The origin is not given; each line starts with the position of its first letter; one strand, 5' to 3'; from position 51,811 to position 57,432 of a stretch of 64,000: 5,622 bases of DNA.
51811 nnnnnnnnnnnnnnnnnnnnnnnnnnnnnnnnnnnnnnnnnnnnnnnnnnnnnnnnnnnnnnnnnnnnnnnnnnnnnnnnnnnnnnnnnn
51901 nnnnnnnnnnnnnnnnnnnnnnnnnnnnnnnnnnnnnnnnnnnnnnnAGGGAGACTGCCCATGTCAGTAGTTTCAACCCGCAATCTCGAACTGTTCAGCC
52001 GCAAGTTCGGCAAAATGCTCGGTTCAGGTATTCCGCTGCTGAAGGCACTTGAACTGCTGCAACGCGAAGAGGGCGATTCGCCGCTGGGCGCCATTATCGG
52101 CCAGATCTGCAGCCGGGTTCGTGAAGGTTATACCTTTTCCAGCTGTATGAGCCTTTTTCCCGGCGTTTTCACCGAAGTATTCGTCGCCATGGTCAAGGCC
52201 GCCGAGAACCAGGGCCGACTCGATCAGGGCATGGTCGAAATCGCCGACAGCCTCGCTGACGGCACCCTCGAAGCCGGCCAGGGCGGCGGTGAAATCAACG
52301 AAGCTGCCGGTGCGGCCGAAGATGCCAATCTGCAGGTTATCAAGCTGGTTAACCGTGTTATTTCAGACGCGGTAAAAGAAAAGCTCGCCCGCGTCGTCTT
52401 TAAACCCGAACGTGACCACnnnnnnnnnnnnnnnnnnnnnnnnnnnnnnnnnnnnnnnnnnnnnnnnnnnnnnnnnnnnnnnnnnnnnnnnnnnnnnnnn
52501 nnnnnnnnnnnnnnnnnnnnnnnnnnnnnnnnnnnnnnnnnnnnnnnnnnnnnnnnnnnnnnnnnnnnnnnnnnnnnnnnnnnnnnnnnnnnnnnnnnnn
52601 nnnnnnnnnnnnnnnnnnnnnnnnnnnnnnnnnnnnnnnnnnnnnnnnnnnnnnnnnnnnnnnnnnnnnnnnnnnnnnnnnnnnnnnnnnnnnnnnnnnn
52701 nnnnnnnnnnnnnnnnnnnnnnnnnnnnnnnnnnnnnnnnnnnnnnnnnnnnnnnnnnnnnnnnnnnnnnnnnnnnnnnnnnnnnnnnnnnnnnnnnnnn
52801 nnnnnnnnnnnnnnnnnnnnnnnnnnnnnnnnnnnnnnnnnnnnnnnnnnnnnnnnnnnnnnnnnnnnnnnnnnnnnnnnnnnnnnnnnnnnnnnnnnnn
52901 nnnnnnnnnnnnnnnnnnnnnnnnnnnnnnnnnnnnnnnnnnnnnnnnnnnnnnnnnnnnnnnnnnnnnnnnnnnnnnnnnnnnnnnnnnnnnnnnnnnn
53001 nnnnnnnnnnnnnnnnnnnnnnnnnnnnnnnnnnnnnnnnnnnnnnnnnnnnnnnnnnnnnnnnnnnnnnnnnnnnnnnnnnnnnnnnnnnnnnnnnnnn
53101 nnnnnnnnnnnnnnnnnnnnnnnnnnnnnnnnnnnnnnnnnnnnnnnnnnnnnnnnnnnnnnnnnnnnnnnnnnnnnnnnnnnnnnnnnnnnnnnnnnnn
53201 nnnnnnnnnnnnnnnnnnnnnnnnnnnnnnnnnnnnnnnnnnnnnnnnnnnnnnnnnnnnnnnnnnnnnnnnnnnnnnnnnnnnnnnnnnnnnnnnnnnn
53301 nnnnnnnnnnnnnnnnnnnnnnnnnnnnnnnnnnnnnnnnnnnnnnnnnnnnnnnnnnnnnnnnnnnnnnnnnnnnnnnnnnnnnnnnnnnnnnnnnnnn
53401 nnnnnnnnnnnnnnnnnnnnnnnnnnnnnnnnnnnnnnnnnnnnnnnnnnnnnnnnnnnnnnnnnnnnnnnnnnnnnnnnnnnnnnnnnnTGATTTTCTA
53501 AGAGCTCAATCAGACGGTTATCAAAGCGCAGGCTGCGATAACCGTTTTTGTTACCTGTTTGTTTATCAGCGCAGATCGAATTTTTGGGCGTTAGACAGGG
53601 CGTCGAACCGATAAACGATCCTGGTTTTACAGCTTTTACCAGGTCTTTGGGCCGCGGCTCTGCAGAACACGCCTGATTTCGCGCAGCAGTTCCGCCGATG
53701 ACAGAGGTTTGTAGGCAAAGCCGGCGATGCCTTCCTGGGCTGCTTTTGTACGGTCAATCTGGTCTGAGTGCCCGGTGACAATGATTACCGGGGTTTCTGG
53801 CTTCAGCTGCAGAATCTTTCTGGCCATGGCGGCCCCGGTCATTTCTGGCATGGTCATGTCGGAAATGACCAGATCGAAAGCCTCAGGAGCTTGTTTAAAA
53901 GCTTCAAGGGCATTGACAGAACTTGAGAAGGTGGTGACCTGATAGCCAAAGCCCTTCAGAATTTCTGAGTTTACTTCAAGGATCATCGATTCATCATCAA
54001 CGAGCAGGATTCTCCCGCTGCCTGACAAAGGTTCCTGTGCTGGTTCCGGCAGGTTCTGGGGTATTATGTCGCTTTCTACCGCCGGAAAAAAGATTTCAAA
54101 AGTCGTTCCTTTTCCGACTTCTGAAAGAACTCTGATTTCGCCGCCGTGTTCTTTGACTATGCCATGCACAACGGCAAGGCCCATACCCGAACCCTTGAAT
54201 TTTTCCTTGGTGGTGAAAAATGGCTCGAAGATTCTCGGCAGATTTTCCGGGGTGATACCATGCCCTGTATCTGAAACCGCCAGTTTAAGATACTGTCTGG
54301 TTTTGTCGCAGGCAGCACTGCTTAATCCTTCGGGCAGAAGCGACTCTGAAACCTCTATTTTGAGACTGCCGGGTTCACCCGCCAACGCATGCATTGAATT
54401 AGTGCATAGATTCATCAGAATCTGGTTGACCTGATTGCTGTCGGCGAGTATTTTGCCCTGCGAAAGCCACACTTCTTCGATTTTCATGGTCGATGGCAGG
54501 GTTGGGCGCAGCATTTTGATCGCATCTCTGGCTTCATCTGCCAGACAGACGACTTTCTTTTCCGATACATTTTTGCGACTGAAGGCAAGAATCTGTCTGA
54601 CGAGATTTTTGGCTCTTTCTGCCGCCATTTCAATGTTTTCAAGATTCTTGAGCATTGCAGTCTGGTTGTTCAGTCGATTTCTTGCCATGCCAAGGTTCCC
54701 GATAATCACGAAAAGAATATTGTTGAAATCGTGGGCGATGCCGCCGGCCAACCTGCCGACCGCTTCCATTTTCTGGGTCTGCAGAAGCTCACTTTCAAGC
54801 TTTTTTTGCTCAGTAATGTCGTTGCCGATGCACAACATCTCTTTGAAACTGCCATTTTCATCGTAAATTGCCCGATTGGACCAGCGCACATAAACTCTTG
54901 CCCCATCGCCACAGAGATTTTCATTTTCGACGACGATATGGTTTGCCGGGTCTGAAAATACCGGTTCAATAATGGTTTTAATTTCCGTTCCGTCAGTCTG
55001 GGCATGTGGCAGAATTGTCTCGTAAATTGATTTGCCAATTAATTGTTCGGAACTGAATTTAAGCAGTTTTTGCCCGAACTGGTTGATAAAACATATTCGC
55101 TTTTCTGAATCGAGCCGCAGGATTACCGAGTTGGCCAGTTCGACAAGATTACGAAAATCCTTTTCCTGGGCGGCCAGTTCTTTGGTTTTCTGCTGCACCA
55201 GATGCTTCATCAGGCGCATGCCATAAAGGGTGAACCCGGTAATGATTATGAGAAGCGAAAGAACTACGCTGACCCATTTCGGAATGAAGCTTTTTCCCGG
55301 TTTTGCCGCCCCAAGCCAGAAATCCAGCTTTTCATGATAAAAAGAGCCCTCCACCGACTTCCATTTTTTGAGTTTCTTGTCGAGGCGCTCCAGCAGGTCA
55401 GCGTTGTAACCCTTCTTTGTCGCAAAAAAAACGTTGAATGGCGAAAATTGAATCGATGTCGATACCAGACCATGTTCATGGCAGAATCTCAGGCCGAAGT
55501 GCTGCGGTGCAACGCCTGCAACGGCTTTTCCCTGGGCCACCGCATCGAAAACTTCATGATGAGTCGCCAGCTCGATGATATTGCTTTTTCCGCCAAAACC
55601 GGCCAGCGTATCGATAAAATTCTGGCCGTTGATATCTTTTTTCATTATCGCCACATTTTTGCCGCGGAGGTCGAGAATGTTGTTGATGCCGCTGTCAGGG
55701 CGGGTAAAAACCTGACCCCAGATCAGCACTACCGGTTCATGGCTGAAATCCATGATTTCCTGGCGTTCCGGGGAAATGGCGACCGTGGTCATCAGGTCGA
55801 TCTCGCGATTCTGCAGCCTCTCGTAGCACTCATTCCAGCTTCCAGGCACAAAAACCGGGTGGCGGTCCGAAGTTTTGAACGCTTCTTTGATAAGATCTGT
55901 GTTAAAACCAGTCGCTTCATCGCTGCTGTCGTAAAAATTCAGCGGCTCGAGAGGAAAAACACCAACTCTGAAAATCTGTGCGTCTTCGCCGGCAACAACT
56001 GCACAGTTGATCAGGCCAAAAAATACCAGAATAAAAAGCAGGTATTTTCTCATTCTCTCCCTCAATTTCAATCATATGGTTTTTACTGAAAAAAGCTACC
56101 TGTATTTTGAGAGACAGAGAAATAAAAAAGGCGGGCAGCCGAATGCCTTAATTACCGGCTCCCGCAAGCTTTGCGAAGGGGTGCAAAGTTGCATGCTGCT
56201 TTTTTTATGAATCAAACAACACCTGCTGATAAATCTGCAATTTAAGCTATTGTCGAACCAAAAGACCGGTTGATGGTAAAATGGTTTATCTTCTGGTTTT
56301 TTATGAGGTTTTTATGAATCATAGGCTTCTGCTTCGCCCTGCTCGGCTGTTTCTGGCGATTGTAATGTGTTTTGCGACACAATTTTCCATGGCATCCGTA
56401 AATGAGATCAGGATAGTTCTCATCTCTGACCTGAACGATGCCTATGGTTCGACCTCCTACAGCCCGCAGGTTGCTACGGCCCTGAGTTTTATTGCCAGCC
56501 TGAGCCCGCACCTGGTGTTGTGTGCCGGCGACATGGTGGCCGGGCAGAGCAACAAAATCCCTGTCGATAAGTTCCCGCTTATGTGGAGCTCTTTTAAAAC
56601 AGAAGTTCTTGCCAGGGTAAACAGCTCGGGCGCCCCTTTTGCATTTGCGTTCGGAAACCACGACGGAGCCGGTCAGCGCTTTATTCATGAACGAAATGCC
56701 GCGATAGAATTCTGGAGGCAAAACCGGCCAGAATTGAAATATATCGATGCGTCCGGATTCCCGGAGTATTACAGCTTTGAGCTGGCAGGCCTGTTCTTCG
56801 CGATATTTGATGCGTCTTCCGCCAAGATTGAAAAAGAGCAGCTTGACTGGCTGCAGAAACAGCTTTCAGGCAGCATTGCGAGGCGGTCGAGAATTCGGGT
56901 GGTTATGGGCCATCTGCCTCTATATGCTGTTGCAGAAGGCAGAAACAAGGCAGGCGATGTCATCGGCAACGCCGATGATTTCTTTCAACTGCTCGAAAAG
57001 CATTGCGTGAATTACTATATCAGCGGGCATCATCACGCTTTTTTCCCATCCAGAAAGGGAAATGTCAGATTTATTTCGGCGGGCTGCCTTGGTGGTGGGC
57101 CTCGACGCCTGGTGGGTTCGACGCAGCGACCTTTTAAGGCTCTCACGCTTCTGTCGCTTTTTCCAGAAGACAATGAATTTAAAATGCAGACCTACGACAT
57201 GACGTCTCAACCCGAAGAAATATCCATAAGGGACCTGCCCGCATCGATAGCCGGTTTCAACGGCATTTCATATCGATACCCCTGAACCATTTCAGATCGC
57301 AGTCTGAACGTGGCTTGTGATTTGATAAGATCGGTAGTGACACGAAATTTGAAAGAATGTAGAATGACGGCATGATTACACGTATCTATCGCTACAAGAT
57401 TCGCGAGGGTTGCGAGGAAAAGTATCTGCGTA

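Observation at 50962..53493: Three-gene module: ECF sigma factor, cytoplasmic zf-HC2/HTH protein, and a GspF-domain::GspE secretion-ATPase fusion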

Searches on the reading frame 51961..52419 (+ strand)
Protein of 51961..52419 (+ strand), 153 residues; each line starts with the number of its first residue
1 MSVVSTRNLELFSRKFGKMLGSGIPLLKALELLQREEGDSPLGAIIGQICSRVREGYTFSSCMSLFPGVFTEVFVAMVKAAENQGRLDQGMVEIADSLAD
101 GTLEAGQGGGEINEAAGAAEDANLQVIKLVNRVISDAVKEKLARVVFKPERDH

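Call 35: find_related_loci(query=A5, collection=genome_contigs, flank=6000)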
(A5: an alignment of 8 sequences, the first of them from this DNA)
Query A5 (153 aa) in genome_contigs; peptide patterns used: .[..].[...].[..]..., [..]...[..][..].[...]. (x = any residue, [..] = any of these).
599 stretches matched a pattern (row limit reached: there are more); 387 encode a relative of the query (tblastn E <= 1e-3); the best 80 are kept; 80 distinct loci.
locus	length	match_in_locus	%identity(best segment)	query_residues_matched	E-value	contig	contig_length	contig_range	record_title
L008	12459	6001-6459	97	1-153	1e-96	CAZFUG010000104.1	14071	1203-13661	MAG TPA_asm: uncultured bacterium isolate binchicken_co115_14 genome assembly, contig: NODE_6662_length_14071_cov_4.5747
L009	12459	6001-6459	96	1-153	6e-96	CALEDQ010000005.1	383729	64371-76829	MAG TPA_asm: uncultured bacterium isolate SRR3330203_bin.17_CONCOCT_v1.1_MAG genome assembly, contig: ERZ724088.15, whol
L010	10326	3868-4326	76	1-153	6e-76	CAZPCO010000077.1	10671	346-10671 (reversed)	MAG TPA_asm: uncultured bacterium isolate binchicken_co117_419 genome assembly, contig: NODE_11166_length_10671_cov_4.45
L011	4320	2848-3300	63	3-153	4e-63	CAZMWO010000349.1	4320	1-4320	MAG TPA_asm: uncultured bacterium isolate SRP192927_co6_749 genome assembly, contig: NODE_58286_length_4320_cov_4.191559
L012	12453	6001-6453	63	3-153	3e-62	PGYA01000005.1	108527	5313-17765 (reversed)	MAG: Candidatus Riflebacteria bacterium HGW-Riflebacteria-2 bjp_ig2102_scaffold_173, whole genome shotgun sequence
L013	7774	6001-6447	59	4-152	2e-57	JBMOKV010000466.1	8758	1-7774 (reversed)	MAG: Candidatus Rifleibacteriota bacterium isolate Betzabe_MAG007 MAG007_466, whole genome shotgun sequence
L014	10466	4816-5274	47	1-153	1e-43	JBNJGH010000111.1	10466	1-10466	MAG: Candidatus Rifleibacteriota bacterium isolate Y22_45dBSe2.bin.2 NODE_5521_length_10466_cov_11.832449, whole genome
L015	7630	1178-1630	62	3-153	7e-63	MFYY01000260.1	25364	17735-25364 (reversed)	MAG: Candidatus Riflebacteria bacterium GWC2_50_8 gwc2_scaffold_8718, whole genome shotgun sequence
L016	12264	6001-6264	42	11-98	2e-19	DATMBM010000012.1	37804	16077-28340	MAG TPA_asm: Candidatus Paceibacterota bacterium isolate SMAG_U13353 k141_379163, whole genome shotgun sequence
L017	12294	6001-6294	38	1-98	2e-19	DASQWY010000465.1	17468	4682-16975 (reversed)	MAG TPA_asm: Actinomycetes bacterium isolate SMAG_U11025 k141_199101, whole genome shotgun sequence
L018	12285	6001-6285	37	2-96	3e-19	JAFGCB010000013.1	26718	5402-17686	MAG: Candidatus Omnitrophota bacterium isolate Zod_Metabat.1076 k87_2689673, whole genome shotgun sequence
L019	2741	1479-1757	39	4-96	4e-19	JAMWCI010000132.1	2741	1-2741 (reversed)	MAG: Candidatus Omnitrophota bacterium isolate JZ-4.bins.180.201808 NODE_130255_length_2741_cov_0.923106, whole genome s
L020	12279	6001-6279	38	4-96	7e-19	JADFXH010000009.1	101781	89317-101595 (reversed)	MAG: Candidatus Omnitrophota bacterium isolate nDJH13bin20 nDJH13_bin20_NODE_9_length_101781_cov_7.838964, whole genome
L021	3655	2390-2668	35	4-96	1e-18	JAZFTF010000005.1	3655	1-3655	MAG: Candidatus Omnitrophota bacterium isolate BS2bin.27 BS2bin.27_5, whole genome shotgun sequence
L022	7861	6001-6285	37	4-98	1e-18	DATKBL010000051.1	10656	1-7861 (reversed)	MAG TPA_asm: Actinomycetota bacterium isolate SMAG_U14419 k141_1862272, whole genome shotgun sequence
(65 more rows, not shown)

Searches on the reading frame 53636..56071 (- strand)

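Call 9: search_protein_families(library=pfam, proteins=[window:53636-56071:-], max_evalue=0.01)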
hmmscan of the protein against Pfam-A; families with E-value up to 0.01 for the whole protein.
window:53636-56071:- (811 aa): 11 families
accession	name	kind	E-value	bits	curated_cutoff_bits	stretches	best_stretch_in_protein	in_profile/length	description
PF00072.30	Response_reg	-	2.8e-25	89.1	30.2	1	688-799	1-110/111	Response regulator receiver domain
PF02518.31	HATPase_c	-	5.7e-25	88.4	26.4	1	544-664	2-109/111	Histidine kinase-, DNA gyrase B-, and HSP90-like ATPase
PF00497.25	SBP_bac_3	-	4.9e-16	59.1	26.4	1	36-238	3-117/132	Bacterial extracellular solute-binding proteins, family 3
PF13426.13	PAS_9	-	5.7e-11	43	27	1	315-421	3-103/103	PAS domain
PF08448.16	PAS_4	-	9.4e-09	35.9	23.1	1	313-423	4-109/110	PAS fold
PF00989.32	PAS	-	5.3e-08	33.3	22.6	1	305-419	2-113/113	PAS fold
PF00512.31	HisKA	-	3.2e-07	30.7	26.9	1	439-500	3-63/66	His Kinase A (phospho-acceptor) domain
PF13581.12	HATPase_c_2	-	2.8e-05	24.6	27.4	1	546-646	30-114/127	Histidine kinase-like ATPase domain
PF13188.13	PAS_8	-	0.00027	21.2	21.8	0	306-358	3-55/65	PAS domain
PF09084.16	NMT1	-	0.0014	19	20.5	1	120-186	76-144/216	NMT1/THI5 like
PF12974.12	Phosphonate-bd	-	0.0022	17.8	27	1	118-193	86-167/242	ABC transporter, phosphonate, periplasmic substrate-binding protein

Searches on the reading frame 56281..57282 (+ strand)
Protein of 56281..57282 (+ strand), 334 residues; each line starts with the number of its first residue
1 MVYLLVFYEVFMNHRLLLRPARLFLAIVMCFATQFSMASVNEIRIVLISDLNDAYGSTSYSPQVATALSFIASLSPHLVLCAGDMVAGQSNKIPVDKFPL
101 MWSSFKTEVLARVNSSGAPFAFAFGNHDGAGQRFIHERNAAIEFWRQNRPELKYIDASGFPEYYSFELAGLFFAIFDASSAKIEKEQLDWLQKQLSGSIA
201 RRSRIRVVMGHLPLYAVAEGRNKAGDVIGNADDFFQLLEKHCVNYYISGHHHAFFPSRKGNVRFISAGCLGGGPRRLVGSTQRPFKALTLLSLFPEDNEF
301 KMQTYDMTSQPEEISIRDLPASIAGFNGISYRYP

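Call 9: search_protein_families(library=pfam, proteins=[window:56281-57282:+], max_evalue=0.01)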
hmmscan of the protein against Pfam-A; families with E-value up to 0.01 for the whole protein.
window:56281-57282:+ (334 aa): 2 families
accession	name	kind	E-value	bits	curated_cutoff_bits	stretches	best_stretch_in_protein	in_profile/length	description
PF00149.33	Metallophos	-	1.1e-14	55.7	21.5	1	43-253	1-190/191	Calcineurin-like phosphoesterase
PF12850.12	Metallophos_2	-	0.00012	22.6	27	1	45-272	3-137/154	Calcineurin-like phosphoesterase superfamily domain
